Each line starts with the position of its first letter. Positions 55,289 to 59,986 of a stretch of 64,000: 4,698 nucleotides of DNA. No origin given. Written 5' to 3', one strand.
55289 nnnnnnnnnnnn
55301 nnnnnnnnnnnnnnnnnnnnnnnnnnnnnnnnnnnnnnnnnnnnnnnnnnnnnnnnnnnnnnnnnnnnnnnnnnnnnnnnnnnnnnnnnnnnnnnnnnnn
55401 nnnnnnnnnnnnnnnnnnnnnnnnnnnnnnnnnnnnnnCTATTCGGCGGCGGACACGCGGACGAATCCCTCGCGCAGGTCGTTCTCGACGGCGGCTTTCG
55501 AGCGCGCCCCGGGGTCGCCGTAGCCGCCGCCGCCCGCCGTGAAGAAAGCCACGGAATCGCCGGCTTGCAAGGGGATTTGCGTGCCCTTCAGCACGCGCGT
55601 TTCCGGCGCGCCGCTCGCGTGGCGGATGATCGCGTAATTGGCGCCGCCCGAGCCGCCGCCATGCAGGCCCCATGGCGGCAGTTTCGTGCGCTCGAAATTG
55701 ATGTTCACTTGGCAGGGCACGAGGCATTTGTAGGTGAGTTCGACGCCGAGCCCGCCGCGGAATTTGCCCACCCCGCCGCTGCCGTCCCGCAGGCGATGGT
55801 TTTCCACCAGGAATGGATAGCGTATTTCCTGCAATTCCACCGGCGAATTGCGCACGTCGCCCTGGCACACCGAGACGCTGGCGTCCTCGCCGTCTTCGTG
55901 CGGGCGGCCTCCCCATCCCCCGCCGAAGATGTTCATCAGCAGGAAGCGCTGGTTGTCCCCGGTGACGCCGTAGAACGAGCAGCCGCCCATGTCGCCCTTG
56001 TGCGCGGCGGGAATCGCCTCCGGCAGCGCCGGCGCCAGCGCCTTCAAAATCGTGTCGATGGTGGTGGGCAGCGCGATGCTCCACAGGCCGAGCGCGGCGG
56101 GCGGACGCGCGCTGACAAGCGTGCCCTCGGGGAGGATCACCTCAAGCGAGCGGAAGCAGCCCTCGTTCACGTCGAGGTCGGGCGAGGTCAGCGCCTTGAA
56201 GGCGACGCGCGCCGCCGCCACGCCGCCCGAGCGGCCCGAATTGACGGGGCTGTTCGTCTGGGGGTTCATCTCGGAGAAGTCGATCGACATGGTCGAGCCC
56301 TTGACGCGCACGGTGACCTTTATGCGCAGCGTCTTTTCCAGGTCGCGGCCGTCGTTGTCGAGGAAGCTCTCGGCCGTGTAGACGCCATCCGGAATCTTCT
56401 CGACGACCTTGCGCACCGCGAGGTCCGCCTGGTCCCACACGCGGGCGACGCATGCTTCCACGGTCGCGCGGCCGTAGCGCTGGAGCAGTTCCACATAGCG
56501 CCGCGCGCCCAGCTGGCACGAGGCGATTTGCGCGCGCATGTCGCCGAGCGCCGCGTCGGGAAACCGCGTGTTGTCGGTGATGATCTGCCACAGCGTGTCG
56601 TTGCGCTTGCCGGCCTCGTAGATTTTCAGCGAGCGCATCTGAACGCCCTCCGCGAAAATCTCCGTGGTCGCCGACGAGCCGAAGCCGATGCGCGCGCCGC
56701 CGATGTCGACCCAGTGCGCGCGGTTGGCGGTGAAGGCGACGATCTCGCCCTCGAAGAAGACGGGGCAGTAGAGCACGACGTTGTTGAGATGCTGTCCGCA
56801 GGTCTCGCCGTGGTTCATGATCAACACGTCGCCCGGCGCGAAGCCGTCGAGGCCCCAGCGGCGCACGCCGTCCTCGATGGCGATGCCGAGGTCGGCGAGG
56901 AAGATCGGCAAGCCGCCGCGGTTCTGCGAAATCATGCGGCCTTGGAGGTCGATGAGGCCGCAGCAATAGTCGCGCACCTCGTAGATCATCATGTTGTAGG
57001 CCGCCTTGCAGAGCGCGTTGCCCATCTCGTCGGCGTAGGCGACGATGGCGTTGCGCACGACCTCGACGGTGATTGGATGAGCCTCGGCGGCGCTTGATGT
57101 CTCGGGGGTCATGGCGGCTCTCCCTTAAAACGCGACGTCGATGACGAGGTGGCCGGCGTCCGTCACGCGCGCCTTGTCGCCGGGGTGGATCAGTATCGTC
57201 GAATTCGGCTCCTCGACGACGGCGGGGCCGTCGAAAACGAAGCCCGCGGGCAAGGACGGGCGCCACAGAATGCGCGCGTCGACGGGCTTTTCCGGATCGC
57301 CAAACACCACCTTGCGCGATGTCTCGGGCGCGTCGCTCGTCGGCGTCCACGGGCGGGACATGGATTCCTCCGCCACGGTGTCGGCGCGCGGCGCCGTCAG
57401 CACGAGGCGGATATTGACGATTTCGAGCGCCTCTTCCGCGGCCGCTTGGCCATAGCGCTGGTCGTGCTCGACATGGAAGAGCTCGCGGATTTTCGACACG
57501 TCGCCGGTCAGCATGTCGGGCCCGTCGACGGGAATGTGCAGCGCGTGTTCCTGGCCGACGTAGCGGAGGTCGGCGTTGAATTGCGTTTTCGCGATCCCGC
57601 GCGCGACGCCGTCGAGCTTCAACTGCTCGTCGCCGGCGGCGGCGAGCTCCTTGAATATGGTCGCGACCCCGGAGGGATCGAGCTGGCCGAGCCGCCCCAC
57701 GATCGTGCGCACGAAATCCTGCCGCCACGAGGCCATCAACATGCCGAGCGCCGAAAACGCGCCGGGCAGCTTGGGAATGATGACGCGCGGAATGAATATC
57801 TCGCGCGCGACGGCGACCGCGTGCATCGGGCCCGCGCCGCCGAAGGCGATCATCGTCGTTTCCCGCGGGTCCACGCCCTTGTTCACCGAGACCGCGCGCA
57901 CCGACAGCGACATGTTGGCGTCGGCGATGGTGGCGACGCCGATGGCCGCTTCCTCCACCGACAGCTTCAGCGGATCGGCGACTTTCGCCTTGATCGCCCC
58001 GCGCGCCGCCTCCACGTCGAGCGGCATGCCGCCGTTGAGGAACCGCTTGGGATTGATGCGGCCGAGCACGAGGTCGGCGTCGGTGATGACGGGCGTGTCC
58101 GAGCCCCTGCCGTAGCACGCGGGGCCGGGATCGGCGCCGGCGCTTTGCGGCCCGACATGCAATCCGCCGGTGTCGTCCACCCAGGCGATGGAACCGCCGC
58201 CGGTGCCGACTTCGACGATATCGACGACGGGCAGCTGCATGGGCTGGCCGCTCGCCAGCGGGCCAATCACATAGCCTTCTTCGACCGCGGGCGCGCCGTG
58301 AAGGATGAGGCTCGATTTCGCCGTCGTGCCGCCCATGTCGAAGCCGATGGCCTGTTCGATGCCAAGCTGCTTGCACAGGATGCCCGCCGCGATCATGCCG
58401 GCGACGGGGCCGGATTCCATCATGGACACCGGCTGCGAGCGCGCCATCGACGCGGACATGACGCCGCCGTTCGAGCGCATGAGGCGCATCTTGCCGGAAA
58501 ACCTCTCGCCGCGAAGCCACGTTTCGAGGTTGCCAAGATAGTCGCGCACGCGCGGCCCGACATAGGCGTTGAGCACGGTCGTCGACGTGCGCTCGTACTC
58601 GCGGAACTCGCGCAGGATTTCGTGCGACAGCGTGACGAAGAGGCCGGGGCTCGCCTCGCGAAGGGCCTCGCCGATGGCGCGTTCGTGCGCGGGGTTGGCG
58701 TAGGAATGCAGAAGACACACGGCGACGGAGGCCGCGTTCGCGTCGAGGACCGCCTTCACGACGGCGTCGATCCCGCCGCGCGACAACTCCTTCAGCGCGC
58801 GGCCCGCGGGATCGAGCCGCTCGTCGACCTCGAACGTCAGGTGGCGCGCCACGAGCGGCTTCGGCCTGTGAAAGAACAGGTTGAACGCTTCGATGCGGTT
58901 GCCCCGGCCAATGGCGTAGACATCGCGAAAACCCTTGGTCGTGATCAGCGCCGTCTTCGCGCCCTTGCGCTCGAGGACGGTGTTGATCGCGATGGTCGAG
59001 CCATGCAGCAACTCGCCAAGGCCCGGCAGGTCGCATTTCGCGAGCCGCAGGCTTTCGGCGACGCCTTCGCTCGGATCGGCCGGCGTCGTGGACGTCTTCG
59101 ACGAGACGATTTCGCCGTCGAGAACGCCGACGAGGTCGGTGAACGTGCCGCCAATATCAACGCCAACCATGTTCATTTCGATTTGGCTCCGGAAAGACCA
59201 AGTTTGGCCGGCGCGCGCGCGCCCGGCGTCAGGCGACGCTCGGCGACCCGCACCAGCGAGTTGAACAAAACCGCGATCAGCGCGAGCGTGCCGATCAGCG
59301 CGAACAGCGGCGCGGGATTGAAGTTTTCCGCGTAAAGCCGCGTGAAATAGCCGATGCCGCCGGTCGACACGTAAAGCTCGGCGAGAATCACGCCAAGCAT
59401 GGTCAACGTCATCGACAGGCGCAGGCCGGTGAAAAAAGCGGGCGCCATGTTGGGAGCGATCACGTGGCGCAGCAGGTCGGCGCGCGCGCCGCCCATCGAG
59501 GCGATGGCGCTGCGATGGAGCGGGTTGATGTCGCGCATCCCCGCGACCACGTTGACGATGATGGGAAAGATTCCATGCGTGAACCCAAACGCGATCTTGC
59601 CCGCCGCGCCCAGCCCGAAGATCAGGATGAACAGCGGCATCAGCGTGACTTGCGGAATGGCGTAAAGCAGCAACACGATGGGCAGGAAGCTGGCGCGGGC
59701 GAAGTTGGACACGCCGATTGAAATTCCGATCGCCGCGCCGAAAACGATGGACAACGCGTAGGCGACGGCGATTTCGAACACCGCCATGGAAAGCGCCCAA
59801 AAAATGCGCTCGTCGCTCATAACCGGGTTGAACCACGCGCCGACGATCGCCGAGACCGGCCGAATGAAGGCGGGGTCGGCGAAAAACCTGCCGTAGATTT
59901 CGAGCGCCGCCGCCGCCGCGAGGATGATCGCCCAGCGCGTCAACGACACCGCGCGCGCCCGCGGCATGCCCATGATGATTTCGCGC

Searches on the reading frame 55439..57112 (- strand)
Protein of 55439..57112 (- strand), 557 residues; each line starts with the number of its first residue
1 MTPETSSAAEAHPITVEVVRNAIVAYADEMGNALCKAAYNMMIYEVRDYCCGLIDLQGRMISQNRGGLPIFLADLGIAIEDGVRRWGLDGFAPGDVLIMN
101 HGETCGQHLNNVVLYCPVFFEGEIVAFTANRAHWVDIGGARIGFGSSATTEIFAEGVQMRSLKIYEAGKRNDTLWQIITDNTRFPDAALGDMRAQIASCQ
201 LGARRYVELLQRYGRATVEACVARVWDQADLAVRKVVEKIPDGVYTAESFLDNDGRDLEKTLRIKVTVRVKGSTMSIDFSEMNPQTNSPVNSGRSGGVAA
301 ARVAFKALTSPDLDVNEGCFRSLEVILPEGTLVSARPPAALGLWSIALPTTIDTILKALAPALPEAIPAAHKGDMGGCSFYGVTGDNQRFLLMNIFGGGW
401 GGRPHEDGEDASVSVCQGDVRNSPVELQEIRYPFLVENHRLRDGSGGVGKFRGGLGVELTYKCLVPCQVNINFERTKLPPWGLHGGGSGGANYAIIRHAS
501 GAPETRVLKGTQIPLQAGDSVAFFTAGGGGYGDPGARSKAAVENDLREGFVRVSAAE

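Call 60: search_protein_families(library=ncbifam, proteins=[window:55439-57112:-], max_evalue=0.00001)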
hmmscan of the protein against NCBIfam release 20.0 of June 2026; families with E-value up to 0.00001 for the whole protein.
window:55439-57112:- (557 aa): 2 families
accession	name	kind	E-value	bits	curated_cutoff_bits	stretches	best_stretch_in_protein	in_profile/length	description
NF050157.1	CapLactmsBetCapB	equivalog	8.7e-76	255.4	1000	1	12-556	2-551/577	caprolactamase subunit beta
NF042976.1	AcphenoCarb_ApcD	equivalog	4.9e-32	111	1500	1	91-457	108-483/685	acetophenone carboxylase subunit delta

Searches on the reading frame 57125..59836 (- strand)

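Call 18: search_protein_families(library=pfam, proteins=[window:57125-59836:-], max_evalue=0.001)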
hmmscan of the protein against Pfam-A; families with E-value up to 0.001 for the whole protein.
window:57125-59836:- (903 aa): 3 families
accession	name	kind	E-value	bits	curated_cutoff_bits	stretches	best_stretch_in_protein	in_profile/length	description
PF01968.24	Hydantoinase_A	-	3.6e-94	315.7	22.9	1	416-707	1-290/291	Hydantoinase/oxoprolinase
PF05378.19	Hydant_A_N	-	9.3e-49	166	25.2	1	224-394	2-174/176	Hydantoinase/oxoprolinase N-terminal region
PF19278.4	Hydant_A_C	-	1.1e-08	35.1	21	1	725-891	15-182/193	Hydantoinase/oxoprolinase C-terminal domain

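Call 60: search_protein_families(library=ncbifam, proteins=[window:57125-59335:-], max_evalue=0.00001)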
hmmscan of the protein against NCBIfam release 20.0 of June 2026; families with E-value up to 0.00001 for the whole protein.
window:57125-59335:- (736 aa): 3 families
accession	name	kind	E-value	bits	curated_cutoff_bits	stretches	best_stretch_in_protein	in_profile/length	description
NF050156.1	CapLactmsAlpCapA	equivalog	7.4e-146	487.2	1000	1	57-732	3-685/689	caprolactamase subunit alpha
NF042975.2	AcphenoCarb_ApcC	equivalog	5.8e-87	292.5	1500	1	50-725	4-702/733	acetophenone carboxylase subunit gamma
NF042960.1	AcphenoCarb_ApcA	equivalog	9.7e-61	205.8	1250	1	189-728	126-651/658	acetophenone carboxylase subunit alpha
